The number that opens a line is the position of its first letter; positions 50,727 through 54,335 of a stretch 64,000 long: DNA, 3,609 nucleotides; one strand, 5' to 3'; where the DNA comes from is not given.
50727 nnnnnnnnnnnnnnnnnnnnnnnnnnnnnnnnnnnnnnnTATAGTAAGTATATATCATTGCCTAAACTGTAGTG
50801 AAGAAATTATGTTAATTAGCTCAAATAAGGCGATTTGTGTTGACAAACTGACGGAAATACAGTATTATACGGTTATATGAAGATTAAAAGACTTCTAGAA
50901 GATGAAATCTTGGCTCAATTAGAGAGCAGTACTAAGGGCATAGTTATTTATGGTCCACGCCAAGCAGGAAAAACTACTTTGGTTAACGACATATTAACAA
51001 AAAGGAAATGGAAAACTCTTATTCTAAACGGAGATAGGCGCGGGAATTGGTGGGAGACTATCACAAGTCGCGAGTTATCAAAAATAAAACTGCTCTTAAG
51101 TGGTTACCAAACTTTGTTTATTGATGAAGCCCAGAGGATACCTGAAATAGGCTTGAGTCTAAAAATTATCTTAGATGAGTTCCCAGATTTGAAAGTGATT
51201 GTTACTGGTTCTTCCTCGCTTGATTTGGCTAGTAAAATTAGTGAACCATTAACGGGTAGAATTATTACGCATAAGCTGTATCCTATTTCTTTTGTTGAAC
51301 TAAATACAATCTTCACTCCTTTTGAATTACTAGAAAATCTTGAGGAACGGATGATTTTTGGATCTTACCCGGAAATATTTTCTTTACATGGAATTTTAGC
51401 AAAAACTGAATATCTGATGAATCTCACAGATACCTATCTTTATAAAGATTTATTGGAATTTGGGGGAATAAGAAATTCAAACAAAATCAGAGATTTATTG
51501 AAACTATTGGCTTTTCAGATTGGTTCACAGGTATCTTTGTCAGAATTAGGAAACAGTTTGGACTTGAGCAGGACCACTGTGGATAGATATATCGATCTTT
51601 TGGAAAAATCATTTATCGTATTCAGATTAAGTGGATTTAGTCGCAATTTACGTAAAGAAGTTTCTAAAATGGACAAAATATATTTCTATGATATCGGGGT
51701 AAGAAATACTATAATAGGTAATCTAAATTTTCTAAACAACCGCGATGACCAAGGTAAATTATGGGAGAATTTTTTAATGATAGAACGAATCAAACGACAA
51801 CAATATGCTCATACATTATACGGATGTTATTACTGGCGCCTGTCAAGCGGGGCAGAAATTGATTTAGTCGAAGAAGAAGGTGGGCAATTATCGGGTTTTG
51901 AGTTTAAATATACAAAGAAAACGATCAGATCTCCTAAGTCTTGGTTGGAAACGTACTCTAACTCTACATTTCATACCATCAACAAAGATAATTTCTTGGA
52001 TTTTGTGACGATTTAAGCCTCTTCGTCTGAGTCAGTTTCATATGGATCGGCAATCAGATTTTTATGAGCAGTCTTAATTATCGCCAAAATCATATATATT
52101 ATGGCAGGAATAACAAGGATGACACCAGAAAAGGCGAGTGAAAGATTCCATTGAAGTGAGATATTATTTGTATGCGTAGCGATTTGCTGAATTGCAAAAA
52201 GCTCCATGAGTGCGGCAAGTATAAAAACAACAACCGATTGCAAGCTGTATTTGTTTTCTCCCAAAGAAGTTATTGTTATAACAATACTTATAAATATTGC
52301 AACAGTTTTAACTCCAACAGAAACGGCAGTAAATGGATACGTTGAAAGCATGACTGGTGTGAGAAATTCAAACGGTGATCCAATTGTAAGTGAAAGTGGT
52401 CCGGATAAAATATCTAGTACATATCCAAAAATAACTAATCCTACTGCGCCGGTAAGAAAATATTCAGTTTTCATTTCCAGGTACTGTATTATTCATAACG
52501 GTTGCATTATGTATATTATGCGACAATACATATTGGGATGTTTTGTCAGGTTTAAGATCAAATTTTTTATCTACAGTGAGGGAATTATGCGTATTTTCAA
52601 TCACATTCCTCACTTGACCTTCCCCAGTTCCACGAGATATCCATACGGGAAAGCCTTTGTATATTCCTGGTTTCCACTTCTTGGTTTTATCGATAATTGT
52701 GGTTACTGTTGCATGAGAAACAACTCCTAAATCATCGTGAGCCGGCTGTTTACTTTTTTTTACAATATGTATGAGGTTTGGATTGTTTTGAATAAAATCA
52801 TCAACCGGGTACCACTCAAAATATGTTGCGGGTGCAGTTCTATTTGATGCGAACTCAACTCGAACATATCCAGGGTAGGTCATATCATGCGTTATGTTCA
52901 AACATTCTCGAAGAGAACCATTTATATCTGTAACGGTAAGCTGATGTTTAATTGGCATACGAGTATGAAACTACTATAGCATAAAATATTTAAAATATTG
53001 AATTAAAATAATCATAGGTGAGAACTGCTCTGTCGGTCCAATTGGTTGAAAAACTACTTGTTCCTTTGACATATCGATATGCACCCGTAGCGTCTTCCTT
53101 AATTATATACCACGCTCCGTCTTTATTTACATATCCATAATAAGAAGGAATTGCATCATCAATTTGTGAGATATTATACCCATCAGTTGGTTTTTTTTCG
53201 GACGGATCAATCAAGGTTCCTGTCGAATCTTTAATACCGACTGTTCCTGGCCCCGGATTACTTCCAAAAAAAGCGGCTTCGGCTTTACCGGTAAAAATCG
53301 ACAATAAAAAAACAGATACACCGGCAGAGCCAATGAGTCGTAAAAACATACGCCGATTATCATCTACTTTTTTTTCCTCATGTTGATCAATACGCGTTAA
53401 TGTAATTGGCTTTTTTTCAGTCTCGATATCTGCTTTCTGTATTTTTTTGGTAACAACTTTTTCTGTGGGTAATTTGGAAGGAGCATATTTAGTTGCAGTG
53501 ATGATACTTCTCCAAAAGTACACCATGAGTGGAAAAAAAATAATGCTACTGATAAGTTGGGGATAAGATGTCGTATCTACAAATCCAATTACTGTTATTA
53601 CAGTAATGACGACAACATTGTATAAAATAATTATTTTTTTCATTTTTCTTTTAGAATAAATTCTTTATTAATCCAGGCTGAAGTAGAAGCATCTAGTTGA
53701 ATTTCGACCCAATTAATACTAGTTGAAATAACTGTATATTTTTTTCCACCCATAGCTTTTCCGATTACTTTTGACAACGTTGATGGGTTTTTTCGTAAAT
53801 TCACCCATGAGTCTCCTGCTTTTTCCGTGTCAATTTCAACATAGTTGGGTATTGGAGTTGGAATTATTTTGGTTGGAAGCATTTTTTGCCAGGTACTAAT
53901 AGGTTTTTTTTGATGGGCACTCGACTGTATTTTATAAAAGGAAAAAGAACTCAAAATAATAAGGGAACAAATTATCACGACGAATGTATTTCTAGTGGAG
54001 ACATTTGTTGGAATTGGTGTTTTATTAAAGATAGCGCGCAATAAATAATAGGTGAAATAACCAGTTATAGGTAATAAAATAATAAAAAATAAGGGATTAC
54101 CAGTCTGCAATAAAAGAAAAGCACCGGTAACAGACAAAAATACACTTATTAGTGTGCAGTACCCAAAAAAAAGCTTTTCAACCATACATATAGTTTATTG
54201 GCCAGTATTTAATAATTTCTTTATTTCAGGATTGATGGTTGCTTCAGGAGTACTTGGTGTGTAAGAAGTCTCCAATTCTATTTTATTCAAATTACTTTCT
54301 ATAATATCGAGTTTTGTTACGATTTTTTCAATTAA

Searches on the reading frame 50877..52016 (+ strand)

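Call 33: search_protein_families(library=pfam, proteins=[window:50877-52016:+], max_evalue=0.00001)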
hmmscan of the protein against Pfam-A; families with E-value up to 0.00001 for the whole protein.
window:50877-52016:+ (379 aa): 2 families
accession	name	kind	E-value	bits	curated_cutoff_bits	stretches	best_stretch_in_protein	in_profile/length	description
PF13635.12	DUF4143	-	4.2e-43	147.3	28.1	1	190-345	2-159/160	Domain of unknown function (DUF4143)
PF13173.12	AAA_14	-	9.7e-27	94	27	1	20-142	3-128/129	AAA domain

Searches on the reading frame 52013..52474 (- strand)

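Call 75: search_protein_families(library=pfam, proteins=[window:52013-52474:-], max_evalue=0.01)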
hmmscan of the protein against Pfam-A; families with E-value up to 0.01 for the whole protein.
window:52013-52474:- (153 aa): 2 families
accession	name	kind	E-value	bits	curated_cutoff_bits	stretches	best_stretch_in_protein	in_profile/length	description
PF09843.14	DUF2070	-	0.0021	16.9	30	1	43-135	4-94/561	Predicted membrane protein (DUF2070)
PF07214.17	DUF1418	-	0.0089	16.3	22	1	85-150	20-85/94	Protein of unknown function (DUF1418)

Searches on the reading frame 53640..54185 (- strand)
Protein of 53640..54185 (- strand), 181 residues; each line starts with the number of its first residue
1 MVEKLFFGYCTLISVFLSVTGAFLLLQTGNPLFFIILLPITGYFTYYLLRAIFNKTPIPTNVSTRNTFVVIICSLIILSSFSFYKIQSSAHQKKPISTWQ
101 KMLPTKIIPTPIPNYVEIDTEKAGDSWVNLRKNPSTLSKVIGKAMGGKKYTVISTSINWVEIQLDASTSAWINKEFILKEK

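Call 75: search_protein_families(library=pfam, proteins=[window:53640-54185:-], max_evalue=0.01)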
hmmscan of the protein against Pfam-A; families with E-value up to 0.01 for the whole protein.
window:53640-54185:- (181 aa): 1 family
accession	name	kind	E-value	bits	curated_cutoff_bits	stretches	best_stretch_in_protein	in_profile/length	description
PF08239.17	SH3_3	-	7.3e-09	36.1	27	1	128-177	3-53/54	Bacterial SH3 domain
